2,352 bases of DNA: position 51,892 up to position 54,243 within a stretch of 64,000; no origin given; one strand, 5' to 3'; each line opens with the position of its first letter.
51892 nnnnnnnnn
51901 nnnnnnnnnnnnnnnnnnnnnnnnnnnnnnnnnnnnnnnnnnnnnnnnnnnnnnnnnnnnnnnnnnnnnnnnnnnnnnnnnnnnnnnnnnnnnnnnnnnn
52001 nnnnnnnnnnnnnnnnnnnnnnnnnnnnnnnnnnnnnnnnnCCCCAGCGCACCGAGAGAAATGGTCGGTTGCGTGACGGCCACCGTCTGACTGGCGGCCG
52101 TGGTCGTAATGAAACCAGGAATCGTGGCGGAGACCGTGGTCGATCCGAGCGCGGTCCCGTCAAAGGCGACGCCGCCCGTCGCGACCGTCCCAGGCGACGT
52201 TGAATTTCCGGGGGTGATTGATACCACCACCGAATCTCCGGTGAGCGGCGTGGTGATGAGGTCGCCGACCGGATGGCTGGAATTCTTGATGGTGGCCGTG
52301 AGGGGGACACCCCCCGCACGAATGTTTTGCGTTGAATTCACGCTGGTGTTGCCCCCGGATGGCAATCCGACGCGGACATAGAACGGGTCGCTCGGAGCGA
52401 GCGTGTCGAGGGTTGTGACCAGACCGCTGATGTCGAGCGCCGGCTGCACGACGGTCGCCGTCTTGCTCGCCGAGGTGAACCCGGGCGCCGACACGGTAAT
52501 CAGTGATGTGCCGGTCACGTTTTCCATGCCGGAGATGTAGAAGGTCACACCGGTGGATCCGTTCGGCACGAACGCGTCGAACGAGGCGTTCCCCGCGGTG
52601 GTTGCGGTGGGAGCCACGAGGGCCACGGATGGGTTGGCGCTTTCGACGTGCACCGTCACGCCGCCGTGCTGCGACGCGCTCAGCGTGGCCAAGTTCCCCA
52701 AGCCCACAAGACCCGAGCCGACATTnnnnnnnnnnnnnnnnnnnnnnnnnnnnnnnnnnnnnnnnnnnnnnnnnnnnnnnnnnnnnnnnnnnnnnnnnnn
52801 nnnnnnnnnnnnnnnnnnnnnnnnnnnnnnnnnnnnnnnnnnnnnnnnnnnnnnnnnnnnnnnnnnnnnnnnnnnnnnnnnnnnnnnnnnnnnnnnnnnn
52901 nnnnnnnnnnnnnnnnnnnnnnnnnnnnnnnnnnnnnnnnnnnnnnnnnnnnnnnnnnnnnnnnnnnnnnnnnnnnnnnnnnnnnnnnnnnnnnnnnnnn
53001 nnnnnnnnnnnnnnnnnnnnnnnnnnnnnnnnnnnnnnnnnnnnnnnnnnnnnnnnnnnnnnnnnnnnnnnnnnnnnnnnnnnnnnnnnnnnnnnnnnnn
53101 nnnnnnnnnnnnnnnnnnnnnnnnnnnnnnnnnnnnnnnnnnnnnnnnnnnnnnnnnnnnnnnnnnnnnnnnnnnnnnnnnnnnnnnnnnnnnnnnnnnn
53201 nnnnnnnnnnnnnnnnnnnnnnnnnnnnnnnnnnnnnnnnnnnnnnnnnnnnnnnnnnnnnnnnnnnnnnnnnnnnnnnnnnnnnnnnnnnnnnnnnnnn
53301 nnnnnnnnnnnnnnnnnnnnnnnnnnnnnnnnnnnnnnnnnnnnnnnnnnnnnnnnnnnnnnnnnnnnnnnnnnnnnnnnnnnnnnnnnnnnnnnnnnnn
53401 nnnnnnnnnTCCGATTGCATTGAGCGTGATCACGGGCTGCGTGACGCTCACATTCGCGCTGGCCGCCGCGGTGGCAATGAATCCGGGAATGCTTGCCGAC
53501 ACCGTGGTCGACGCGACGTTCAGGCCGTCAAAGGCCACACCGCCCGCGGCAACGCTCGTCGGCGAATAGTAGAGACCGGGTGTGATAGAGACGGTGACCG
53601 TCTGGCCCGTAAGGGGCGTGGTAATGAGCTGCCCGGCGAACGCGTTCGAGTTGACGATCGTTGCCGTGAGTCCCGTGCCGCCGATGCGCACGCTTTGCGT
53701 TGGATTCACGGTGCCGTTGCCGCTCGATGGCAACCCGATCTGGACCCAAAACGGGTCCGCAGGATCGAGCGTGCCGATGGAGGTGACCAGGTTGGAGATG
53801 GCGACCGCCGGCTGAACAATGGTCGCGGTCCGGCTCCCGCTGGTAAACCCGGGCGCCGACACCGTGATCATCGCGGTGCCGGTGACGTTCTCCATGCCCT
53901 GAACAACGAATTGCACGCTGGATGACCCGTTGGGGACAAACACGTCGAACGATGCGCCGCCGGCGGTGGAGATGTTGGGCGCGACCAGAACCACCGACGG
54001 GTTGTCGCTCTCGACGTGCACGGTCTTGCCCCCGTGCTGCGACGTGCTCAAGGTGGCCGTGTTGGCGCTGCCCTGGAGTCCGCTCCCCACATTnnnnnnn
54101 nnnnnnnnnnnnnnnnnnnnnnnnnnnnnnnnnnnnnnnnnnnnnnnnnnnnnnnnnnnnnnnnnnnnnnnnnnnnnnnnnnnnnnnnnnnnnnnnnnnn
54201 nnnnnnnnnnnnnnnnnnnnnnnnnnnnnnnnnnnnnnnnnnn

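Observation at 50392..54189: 1265-aa surface protein built from five ~230-aa tandem domains (~690-bp DNA repeats)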

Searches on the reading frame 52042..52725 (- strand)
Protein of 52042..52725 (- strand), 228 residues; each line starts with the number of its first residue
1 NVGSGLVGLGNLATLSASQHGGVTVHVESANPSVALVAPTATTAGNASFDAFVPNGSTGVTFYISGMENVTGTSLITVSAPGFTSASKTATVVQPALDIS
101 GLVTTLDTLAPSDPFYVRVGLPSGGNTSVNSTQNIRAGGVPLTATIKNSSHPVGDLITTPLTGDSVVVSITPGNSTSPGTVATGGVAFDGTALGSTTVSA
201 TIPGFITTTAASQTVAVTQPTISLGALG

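Call 33: search_protein_families(library=pfam, alignment_id=A3, max_evalue=1)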
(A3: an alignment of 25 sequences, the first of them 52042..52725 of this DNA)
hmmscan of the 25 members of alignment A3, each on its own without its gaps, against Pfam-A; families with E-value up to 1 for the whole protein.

A. member 1, window:52042-52725:- (228 aa): 1 family
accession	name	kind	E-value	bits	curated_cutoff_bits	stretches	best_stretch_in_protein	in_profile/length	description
PF13620.12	CarboxypepD_reg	-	0.087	13.6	32.3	2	62-95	40-71/82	Carboxypeptidase regulatory-like domain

B. families by the number of members that match (of 25 scanned): 10 families
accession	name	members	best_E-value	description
PF13620.12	CarboxypepD_reg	12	1e-05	Carboxypeptidase regulatory-like domain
PF23486.1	Ig_TMEM132_5th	2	0.058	TMEM132 fifth domain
PF24063.1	DUF7363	1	0.022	Domain of unknown function (DUF7363)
PF00677.23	Lum_binding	1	0.085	Lumazine binding domain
PF19670.4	DUF6173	1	0.12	Family of unknown function (DUF6173)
PF21466.3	GH101_dom-5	1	0.16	Endo-alpha-N-acetylgalactosaminidase, domain 5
PF02518.31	HATPase_c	1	0.22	Histidine kinase-, DNA gyrase B-, and HSP90-like ATPase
PF05889.19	SepSecS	1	0.23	O-phosphoseryl-tRNA(Sec) selenium transferase, SepSecS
PF13787.11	HXXEE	1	0.61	Protein of unknown function with HXXEE motif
PF21602.3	GldM_3rd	1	0.89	GldM third domain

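Call 45: predict_structure(alignment_id=A3)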
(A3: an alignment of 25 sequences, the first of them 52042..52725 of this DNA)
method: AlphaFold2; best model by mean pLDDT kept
length: 228 residues; sequences in the alignment: 25
mean_pLDDT: 95.8   pTM: 0.87
mean pLDDT of the five models: 95.8, 95.7, 95.5, 95.5, 94.8
residues with pLDDT >= 90: 214; 70-90: 13; 50-70: 1; < 50: 0
segments of 3 or more residues with pLDDT < 50: none
pLDDT, mean of each block of 10 residues (from residue 1): 97 96 98 98 97 97 97 98 97 98 94 97 95 96 97 91 93 97 95 97 97 96 82
secondary structure, 60 per line:
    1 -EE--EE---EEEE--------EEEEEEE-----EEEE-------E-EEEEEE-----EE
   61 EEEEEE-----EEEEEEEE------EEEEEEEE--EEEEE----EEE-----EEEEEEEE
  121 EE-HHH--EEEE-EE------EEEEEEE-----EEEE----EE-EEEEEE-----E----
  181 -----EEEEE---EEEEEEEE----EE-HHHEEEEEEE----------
elements in order: E11-14 E23-29 E35-38 E48-53 E59-66 E72-79 E86-93 E96-100 E105-107 E113-122 E129-132 E142-148 E154-157 E165-170 E186-190 E194-201 E212-218

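Call 79: search_protein_representatives(alignment_id=A3)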
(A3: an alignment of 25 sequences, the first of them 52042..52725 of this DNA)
Query: 25 sequences, 226 profile positions. Proteins with E-value up to 0.001 (for the whole library): 1997; up to 1e-10: 1340; up to 1e-30: 647. The best 150 are listed.
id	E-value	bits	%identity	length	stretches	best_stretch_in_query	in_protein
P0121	0.0e+00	1437.1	-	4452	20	2-217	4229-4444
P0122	0.0e+00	1376.0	-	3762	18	2-224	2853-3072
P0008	0.0e+00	1349.2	-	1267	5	1-226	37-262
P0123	0.0e+00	1311.4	-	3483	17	2-224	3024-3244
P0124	0.0e+00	1310.0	-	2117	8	1-224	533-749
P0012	0.0e+00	1275.3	-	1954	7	1-225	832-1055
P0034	0.0e+00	1261.9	-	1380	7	2-225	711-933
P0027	0.0e+00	1187.8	-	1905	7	2-223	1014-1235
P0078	0.0e+00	1176.4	-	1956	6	1-225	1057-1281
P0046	0.0e+00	1160.0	-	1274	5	1-225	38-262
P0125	0.0e+00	1144.8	-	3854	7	1-224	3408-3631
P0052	0.0e+00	1132.4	-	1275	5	2-224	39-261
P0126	0.0e+00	1127.5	-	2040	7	1-223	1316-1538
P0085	0.0e+00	1114.3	-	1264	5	1-224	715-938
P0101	0.0e+00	1107.8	-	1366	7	2-224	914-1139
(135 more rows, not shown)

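Call 84: fold_search(model_id=the predicted structure, library=pdb)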
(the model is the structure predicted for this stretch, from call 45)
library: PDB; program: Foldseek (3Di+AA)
matches with E <= 10: 1245; with E <= 0.001: 20
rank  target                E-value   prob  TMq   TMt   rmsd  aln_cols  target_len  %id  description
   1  7uzs                  1.2e-04  1.00  0.29  0.15   9.8       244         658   12  Protein 4.2 (local refinement from consensus reconstruction of ankyrin complex classes) (released 2022-07-20)
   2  4aq1_C                1.8e-04  1.00  0.31  0.16   8.5       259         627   10  Structure of the SbsB S-layer protein of Geobacillus stearothermophilus PV72p2 in complex with nanobody KB6 (released 2012-06-13)
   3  8csw                  1.9e-04  1.00  0.29  0.15   9.8       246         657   12  Local refinement of protein 4.2 in Class 2 of erythrocyte ankyrin-1 complex (released 2022-07-20)
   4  8cs9_X                1.9e-04  1.00  0.29  0.15   9.7       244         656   12  Composite reconstruction of Class 1 of the erythrocyte ankyrin-1 complex (released 2022-07-20)
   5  9ijj_P                3.0e-04  1.00  0.28  0.13  11.3       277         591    7  In situ structure of the central apparatus in mouse sperm axoneme. (released 2025-06-04)
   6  8beg_A                4.8e-04  0.99  0.29  0.13  13.6       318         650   12  Structure of Ig-like domains from PrgB (released 2022-11-30)
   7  2wza                  4.8e-04  0.89  0.22  0.16  15.4       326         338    9  Two intramolecular isopeptide bonds are identified in the crystal structure of the Streptococcus gordonii SspB C-termina (released 2010-02-16)
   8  3opu_A                5.3e-04  0.96  0.24  0.19  13.9       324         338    8  Crystal structure of the C-terminal domain of Streptococcus mutans surface protein SpaP (released 2011-01-19)
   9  3opu_D                5.3e-04  0.93  0.24  0.18  14.4       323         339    9  Crystal structure of the C-terminal domain of Streptococcus mutans surface protein SpaP (released 2011-01-19)
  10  8sgt_A                5.9e-04  1.00  0.31  0.14   9.6       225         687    7  Cryo-EM structure of human NCX1 in Ca2+ bound, activated state (group II in the presence of 0.5 mM Ca2+) (released 2023-10-11)
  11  1l9m_B                6.2e-04  0.95  0.23  0.12  12.7       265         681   11  Three-dimensional structure of the human transglutaminase 3 enzyme: binding of calcium ions change structure for activ (released 2002-05-29)
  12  9ijj_4H               7.5e-04  1.00  0.33  0.04   9.8       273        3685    9  In situ structure of the central apparatus in mouse sperm axoneme. (released 2025-06-04)
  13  9fh8_A                7.5e-04  1.00  0.29  0.24  10.8       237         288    7  Crystal structure of the SPD-2 domain of Apis dorsata CEP192 (released 2025-03-26)
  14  4aq1_A                8.2e-04  1.00  0.31  0.14   8.9       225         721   12  Structure of the SbsB S-layer protein of Geobacillus stearothermophilus PV72p2 in complex with nanobody KB6 (released 2012-06-13)
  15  7sqc_O0               8.2e-04  1.00  0.31  0.09  10.1       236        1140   11  Ciliary C1 central pair apparatus isolated from Chlamydomonas reinhardtii (released 2022-04-13)
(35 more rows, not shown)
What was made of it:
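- The structural similarity is generic Ig-like (TM-score at most 0.41, call 84).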

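Call 85: find_encoding_contigs(protein=P0121, flank=6000, max_places=2)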
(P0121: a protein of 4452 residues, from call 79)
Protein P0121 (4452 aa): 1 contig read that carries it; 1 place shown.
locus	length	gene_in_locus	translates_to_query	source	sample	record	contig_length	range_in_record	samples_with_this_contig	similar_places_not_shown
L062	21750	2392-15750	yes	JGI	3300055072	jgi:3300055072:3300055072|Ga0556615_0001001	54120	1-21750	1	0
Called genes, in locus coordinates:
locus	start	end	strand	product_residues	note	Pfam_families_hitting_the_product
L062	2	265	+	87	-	?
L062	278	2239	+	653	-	PF00884:Sulfatase, PF01663:Phosphodiest, PF16347:SGSH_C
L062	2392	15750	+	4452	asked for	-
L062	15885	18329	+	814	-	PF03065:Glyco_hydro_57, PF12055:DUF3536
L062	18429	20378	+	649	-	PF16177:ACAS_N, PF00501:AMP-binding, PF13193:AMP-binding_C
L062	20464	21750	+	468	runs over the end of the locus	PF01406:tRNA-synt_1e, PF01921:tRNA-synt_1f (faint), PF09334:tRNA-synt_1g (faint), PF00133:tRNA-synt_1 (weak), PF09190:DALR_2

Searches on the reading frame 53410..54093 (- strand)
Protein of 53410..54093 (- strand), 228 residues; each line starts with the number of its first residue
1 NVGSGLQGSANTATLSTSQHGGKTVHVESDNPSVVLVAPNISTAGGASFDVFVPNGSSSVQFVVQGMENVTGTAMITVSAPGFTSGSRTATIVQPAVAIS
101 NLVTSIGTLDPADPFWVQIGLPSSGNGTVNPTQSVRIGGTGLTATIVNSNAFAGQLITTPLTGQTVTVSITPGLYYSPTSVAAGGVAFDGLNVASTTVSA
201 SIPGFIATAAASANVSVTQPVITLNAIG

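Call 20: search_solved_structures(query=A1, max_evalue=10, show_alignments=2)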
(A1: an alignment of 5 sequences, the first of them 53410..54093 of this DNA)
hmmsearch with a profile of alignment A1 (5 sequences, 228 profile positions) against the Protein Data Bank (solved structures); distinct sequences matched with E-value up to 10: 3.
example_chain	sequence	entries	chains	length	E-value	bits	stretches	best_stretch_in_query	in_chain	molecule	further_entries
3hoi_A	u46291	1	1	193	0.47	13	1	64-115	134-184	FMN-dependent nitroreductase BF3017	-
8wjh_A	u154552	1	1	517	0.84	12.2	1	121-206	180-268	Solute carrier family 22 member 11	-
9m9y_A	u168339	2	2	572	0.99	12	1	121-206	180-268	Solute carrier family 22 member 11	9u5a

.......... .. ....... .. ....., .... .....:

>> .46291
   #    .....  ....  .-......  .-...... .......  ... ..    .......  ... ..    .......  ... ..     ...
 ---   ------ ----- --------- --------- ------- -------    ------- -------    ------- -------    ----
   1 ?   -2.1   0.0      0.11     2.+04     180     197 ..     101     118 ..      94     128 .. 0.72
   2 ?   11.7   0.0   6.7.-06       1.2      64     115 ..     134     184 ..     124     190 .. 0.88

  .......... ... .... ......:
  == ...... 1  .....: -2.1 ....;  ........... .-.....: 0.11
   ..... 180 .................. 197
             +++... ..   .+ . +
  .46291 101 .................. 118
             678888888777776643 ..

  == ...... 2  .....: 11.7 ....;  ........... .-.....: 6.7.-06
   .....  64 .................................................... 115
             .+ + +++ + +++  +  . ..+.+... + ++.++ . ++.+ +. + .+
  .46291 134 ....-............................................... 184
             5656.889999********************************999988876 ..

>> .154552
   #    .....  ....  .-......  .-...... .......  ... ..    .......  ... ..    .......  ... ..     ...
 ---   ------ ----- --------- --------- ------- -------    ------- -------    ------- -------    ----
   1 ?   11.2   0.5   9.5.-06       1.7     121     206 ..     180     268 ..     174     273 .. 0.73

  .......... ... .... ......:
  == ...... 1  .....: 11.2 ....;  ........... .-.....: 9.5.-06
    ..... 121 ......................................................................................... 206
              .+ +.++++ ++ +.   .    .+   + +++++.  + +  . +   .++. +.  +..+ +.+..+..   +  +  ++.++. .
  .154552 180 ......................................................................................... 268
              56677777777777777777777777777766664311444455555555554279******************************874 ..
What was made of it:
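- Tried and rejected: A PDB sequence search with the repeat profile gave nothing better than E 0.47 (call 20).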

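Call 30: find_related_loci(query=A1, collection=genome_contigs, flank=8000)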
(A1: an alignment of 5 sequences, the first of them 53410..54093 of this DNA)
Query A1 (228 aa) in genome_contigs; peptide patterns used: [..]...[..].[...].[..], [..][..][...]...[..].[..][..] (x = any residue, [..] = any of these).
598 stretches matched a pattern (row limit reached: there are more); 64 encode a relative of the query (tblastn E <= 1e-3); 60 distinct loci.
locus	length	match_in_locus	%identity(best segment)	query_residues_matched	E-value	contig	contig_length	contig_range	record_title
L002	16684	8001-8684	86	1-228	6e-123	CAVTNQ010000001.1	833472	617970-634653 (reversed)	MAG: Candidatus Latescibacteria bacterium isolate MFD02242.bin.1.209 genome assembly, contig: contig_24580, whole genome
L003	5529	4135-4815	85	1-227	8e-120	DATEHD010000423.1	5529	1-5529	MAG TPA_asm: Candidatus Krumholzibacteriia bacterium isolate SMAG_U8802 k141_1419573, whole genome shotgun sequence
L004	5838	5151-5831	82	1-227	8e-114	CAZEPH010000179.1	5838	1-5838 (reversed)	MAG TPA_asm: uncultured bacterium isolate SRP173033_co3_64 genome assembly, contig: NODE_20560_length_5838_cov_9.656925,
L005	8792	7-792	67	1-228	1e-86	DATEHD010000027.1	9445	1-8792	MAG TPA_asm: Candidatus Krumholzibacteriia bacterium isolate SMAG_U8802 k141_166821, whole genome shotgun sequence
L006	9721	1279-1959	60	1-228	1e-74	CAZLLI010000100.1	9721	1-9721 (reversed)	MAG TPA_asm: uncultured bacterium isolate SRP173033_co3_72 genome assembly, contig: NODE_9699_length_9721_cov_7.358163,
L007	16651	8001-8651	52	1-217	3e-56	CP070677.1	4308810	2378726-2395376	MAG: Candidatus Latescibacterota bacterium isolate bin70 chromosome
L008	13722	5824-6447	49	1-208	1e-55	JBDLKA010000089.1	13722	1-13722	MAG: Candidatus Krumholzibacteriota bacterium isolate MAG120 MAG120_89, whole genome shotgun sequence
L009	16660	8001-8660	47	1-220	2e-54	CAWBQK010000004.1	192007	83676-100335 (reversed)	MAG: Candidatus Latescibacteria bacterium isolate MFD03804.bin.2.152 genome assembly, contig: contig_44182, whole genome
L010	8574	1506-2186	49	2-225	4e-53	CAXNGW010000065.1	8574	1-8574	MAG: Longimicrobiales bacterium isolate TH-08apr19-184 genome assembly, contig: TH-08apr19-C21548, whole genome shotgun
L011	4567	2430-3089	50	1-220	1e-52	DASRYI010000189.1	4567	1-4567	MAG TPA_asm: Candidatus Krumholzibacteriia bacterium isolate SMAG_U13222 k141_152903, whole genome shotgun sequence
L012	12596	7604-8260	50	4-222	1e-52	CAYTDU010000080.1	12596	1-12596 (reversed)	MAG TPA_asm: uncultured Gemmatimonadaceae bacterium isolate binchicken_co334_134 genome assembly, contig: NODE_9051_leng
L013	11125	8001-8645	47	2-217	3e-51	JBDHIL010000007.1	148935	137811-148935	MAG: Gemmatimonadota bacterium isolate BHB10-2_Bin_294 BHB10-2_Bin_294_scaffold_207, whole genome shotgun sequence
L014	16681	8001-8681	47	2-225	3e-51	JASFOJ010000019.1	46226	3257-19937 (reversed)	MAG: Gammaproteobacteria bacterium isolate D0819M02metaG_Bin_688 D0819M02metaG_FD_scaffold_52_c1, whole genome shotgun s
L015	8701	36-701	47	2-224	5e-51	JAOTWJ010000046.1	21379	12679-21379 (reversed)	MAG: Gemmatimonadota bacterium isolate 13_May_SF_Bin78 13_May_SF_Bin78_scaffold_1650_c1, whole genome shotgun sequence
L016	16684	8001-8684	46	2-228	7e-51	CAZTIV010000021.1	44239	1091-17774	MAG TPA_asm: uncultured Gemmatimonadaceae bacterium isolate SRP217488_co1_129 genome assembly, contig: NODE_341_length_4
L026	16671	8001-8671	50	1-224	5e-51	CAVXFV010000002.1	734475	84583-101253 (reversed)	MAG: Candidatus Latescibacteria bacterium isolate MFD02416.bin.2.66 genome assembly, contig: contig_31229, whole genome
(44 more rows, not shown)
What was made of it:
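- At least one MAG carries two paralogues (L003 and L005 of SMAG_U8802, call 30).
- Tried and rejected: The five window repeats (A1) worked (call 30).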

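Call 62: search_protein_families(library=pfam, proteins=[L007:5408-7546:+, L026:5016-7163:+], max_evalue=0.01)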
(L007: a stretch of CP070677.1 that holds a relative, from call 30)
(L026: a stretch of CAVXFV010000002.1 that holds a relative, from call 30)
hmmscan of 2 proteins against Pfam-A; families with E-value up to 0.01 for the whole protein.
L007:5408-7546:+ (712 aa): 29 families (the best 25 are shown)
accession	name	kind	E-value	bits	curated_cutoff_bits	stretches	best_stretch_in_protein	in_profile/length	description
PF00069.31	Pkinase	-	5.3e-58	196.9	31.7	1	9-255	1-253/263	Protein kinase domain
PF07714.23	PK_Tyr_Ser-Thr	-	1.8e-40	139.4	23.1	1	10-254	2-249/258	Protein tyrosine and serine/threonine kinase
PF07719.23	TPR_2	-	6.6e-21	73.1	27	2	509-541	1-33/34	Tetratricopeptide repeat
PF13181.12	TPR_8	-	8.5e-21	72.7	25.7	0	619-651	2-34/34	Tetratricopeptide repeat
PF13414.12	TPR_11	-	4.3e-18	65.1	26.8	1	493-518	12-37/42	TPR repeat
PF13432.12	TPR_16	-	1.6e-17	64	32.7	3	514-569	2-57/65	Tetratricopeptide repeat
PF00515.34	TPR_1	-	2.9e-17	62.1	27.8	0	509-541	1-33/34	Tetratricopeptide repeat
PF14559.12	TPR_19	-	4.8e-17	62.5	25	2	524-571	6-53/68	Tetratricopeptide repeat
PF13431.12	TPR_17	-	1.1e-13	50.7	24.4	0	456-479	2-25/34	Tetratricopeptide repeat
PF13424.12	TPR_12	-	1.4e-13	51.2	30.1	1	582-649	8-76/77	Tetratricopeptide repeat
PF13428.12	TPR_14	-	1.4e-13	50.5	23.5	2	622-659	5-42/44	Tetratricopeptide repeat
PF12895.13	ANAPC3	-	1.2e-11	45.2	27.2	2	601-678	6-82/82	Anaphase-promoting complex, cyclosome, subunit 3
PF14531.12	Kinase-like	-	1.1e-08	35.1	25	1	112-217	154-261/289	Kinase-like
PF13371.12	TPR_9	-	1.5e-08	35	35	0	634-680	11-57/73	Tetratricopeptide repeat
PF17667.7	Pkinase_fungal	-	6.2e-08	32.2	24.1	1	120-188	300-372/387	Fungal protein kinase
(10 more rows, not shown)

L026:5016-7163:+ (715 aa): 10 families
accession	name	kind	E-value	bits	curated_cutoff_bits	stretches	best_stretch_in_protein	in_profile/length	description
PF00069.31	Pkinase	-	9.1e-45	153.5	31.7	1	90-357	1-254/263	Protein kinase domain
PF07714.23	PK_Tyr_Ser-Thr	-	2e-31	109.7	23.1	1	91-296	2-206/258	Protein tyrosine and serine/threonine kinase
PF13424.12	TPR_12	-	7.2e-17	61.8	30.1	1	571-638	10-77/77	Tetratricopeptide repeat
PF01636.29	APH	-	8.6e-10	39.2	23.2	2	206-242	166-203/239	Phosphotransferase enzyme family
PF13374.12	TPR_10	-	1.5e-09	38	27.5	2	605-638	1-34/42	Tetratricopeptide repeat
PF03109.22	ABC1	-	1.7e-07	31.1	22.9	1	167-241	145-219/244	ABC1 atypical kinase-like domain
PF00515.34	TPR_1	-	1.1e-06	28.7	27.8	1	606-635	1-30/34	Tetratricopeptide repeat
PF13176.12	TPR_7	-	0.00038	20.8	27.9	0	610-634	3-29/36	Tetratricopeptide repeat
PF24885.1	TPR_NPHP3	-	0.0009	19.1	100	1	583-639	118-174/239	Nephrocystin-3 TPR domain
PF07719.23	TPR_2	-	0.0014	19.1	27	0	607-635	2-30/34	Tetratricopeptide repeat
